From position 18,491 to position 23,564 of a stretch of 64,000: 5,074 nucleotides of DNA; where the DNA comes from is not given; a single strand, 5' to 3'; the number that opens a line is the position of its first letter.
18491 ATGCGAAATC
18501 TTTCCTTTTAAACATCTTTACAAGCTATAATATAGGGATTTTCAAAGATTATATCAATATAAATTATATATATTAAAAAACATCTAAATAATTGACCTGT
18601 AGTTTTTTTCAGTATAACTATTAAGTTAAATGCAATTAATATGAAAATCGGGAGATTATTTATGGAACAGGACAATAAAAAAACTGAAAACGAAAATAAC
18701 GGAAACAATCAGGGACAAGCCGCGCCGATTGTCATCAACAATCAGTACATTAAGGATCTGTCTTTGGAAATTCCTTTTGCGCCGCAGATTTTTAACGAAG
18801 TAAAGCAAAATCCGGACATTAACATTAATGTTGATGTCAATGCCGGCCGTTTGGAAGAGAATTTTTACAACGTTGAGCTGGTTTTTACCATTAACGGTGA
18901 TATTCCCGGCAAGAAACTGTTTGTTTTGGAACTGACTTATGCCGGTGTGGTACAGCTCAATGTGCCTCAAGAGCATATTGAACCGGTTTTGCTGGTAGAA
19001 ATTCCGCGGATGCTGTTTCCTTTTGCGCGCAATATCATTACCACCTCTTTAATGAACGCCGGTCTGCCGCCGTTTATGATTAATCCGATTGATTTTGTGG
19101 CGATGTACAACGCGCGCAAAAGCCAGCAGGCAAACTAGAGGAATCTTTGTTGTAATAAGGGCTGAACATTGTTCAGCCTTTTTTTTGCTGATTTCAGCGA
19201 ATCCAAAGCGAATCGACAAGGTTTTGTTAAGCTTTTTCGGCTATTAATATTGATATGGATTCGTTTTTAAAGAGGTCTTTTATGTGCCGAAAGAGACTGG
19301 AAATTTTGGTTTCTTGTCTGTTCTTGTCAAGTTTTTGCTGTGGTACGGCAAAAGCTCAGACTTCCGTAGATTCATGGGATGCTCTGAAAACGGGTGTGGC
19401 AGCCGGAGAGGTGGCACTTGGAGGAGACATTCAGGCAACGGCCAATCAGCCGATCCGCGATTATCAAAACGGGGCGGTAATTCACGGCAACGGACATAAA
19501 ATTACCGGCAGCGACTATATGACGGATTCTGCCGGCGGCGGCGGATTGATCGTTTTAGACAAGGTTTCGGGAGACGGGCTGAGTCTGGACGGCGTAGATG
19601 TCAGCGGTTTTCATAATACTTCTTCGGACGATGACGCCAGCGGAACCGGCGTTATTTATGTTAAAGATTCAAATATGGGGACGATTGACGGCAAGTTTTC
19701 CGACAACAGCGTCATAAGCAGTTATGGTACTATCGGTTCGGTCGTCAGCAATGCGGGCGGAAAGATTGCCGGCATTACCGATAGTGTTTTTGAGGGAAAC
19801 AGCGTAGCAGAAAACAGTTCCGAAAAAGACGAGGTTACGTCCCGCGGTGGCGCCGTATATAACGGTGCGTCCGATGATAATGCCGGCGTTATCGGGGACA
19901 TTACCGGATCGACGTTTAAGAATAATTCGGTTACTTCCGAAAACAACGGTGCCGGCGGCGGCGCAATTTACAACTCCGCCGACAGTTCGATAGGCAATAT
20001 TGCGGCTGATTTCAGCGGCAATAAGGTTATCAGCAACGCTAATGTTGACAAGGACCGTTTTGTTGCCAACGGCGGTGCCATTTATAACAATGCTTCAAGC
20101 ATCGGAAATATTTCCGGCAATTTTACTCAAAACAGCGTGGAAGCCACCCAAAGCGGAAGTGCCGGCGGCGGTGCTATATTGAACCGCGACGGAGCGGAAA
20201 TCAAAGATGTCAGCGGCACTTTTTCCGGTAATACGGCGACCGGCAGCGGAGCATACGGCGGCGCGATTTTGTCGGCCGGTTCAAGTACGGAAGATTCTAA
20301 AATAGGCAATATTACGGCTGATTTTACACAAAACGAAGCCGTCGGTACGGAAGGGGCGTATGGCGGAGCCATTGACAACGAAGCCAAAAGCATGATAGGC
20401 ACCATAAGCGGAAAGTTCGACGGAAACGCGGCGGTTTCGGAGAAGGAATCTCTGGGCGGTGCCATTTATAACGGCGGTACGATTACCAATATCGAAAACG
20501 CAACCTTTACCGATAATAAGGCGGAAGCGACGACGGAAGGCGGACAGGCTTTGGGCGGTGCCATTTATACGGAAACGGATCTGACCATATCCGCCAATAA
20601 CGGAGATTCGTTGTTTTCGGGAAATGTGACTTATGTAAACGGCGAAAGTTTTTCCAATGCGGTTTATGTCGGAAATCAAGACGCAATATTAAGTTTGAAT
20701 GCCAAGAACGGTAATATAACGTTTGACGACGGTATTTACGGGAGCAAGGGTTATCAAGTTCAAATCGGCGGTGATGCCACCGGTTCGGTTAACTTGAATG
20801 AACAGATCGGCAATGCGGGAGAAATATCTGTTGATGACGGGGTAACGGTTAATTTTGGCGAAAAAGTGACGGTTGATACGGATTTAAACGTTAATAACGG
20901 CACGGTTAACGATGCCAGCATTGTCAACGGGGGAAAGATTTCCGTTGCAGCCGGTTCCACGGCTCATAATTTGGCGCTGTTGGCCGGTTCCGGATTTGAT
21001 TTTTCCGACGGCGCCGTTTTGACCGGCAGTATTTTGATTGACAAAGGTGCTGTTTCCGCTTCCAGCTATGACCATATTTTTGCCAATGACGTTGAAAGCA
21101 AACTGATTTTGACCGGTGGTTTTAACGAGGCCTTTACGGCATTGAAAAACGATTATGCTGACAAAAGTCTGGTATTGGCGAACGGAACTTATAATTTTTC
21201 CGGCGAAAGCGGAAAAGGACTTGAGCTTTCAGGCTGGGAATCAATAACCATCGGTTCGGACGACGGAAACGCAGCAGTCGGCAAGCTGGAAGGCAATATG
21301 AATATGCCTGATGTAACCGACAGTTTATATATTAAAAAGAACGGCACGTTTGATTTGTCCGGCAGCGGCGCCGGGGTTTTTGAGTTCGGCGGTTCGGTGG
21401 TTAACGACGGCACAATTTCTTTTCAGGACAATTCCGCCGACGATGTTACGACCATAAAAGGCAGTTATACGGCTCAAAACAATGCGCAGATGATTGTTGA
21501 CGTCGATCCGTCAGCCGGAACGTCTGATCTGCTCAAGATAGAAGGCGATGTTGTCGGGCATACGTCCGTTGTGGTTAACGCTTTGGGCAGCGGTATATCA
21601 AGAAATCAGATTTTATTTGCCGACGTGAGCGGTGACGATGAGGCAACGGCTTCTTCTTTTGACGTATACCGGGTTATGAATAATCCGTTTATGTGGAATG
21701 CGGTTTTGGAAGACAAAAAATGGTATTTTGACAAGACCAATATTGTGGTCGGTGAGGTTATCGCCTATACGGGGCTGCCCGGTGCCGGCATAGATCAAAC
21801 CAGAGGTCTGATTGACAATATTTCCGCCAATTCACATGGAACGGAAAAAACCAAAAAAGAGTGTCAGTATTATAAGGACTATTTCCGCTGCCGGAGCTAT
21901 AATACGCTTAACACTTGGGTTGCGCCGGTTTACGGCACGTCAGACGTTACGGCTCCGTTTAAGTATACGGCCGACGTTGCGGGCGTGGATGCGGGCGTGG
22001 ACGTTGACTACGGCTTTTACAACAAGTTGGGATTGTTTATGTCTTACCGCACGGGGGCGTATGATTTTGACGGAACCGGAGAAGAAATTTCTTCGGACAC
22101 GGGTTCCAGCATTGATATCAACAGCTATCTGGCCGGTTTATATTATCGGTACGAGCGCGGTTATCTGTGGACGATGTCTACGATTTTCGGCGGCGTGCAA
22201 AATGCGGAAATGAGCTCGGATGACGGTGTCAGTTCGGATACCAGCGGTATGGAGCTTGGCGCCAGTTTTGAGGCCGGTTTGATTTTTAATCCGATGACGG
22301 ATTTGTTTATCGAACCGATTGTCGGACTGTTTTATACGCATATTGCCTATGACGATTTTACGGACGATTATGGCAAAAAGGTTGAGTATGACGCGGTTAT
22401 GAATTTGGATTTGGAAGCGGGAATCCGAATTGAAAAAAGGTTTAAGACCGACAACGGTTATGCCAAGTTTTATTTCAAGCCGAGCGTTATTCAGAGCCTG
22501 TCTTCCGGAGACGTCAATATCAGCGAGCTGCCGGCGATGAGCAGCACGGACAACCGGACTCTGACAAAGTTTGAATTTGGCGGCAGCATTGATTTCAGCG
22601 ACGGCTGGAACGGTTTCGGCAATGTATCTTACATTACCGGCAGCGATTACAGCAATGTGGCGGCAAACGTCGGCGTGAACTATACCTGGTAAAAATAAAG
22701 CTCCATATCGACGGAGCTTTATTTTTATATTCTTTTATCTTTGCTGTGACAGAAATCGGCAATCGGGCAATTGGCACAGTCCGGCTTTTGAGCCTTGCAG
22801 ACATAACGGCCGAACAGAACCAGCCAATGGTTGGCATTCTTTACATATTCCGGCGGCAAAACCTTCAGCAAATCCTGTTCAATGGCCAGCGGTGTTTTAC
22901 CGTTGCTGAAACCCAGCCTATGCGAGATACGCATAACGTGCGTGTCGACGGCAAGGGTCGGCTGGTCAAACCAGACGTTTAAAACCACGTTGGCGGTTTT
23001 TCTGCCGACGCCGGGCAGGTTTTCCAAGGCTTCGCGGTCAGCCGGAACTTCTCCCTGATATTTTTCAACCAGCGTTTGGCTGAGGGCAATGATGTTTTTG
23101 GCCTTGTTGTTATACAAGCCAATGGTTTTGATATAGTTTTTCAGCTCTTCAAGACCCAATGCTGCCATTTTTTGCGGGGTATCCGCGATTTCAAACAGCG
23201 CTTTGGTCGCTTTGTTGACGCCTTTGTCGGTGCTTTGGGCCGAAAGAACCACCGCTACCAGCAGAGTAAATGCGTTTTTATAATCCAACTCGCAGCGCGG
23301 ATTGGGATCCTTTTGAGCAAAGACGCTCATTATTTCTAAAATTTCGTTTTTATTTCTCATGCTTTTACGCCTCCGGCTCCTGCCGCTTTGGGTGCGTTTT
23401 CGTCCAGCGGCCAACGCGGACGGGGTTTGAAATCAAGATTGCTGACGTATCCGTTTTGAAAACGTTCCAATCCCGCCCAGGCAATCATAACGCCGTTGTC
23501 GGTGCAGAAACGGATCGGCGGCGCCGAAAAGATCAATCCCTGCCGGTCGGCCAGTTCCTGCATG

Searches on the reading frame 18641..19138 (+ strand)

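Call 8: search_protein_families(library=ncbifam, proteins=[window:18641-19138:+])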
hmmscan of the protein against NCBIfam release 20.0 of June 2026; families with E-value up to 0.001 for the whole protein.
window:18641-19138:+ (165 aa): 7 families
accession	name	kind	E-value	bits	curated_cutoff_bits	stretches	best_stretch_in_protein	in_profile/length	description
NF004392.0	PRK05751.1-3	equivalog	2e-49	167.5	143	1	19-164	4-151/160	protein-export chaperone SecB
TIGR00809.1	secB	equivalog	3.1e-36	124.4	102.8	1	29-161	6-138/140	protein-export chaperone SecB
NF004394.0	PRK05751.1-5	equivalog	5.1e-35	120.6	181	1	30-164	10-144/156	protein-export chaperone SecB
NF004393.0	PRK05751.1-4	equivalog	6.4e-28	97.4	180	1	15-164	2-151/165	protein-export chaperone SecB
NF004391.0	PRK05751.1-2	equivalog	3.3e-27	95.2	223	1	26-163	18-155/171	protein-export chaperone SecB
NF004390.0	PRK05751.1-1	equivalog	5.3e-17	62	277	1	30-164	11-145/155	protein-export chaperone SecB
NF009590.0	PRK13031.1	equivalog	8.1e-12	45.7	244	1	27-160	5-140/149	preprotein translocase subunit SecB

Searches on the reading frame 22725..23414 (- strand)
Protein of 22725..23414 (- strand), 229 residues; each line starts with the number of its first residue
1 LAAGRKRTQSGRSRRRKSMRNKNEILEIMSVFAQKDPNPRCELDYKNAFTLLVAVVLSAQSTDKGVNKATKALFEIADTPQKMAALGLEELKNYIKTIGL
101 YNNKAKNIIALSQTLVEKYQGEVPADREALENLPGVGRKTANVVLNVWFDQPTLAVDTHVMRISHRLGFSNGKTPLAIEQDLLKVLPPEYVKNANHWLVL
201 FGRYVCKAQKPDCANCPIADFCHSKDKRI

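Call 16: search_protein_families(library=ncbifam, proteins=[window:22725-23414:-], max_evalue=1e-8)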
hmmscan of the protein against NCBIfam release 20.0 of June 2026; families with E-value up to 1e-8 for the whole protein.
window:22725-23414:- (229 aa): 6 families
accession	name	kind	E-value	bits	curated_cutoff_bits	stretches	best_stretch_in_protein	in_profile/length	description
TIGR01083.1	nth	equivalog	2.4e-84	281.8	211.7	1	24-213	3-192/192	endonuclease III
NF007978.0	PRK10702.1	equivalog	8.7e-75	251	405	1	21-227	2-208/211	endonuclease III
TIGR01084.1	mutY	equivalog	6.2e-23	81.7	286.5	1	53-226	33-210/277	A/G-specific adenine glycosylase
NF053634.1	MonDNAglycDR2438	equivalog_domain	3.9e-18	65.8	400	1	46-224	18-206/219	monofunctional DNA glycosylase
NF010488.0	PRK13910.1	equivalog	4.5e-15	55.8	471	1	68-227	14-172/290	adenine-specific DNA glycosylase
NF008132.0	PRK10880.1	equivalog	6.4e-15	55.1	427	1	80-224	63-211/351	A/G-specific adenine glycosylase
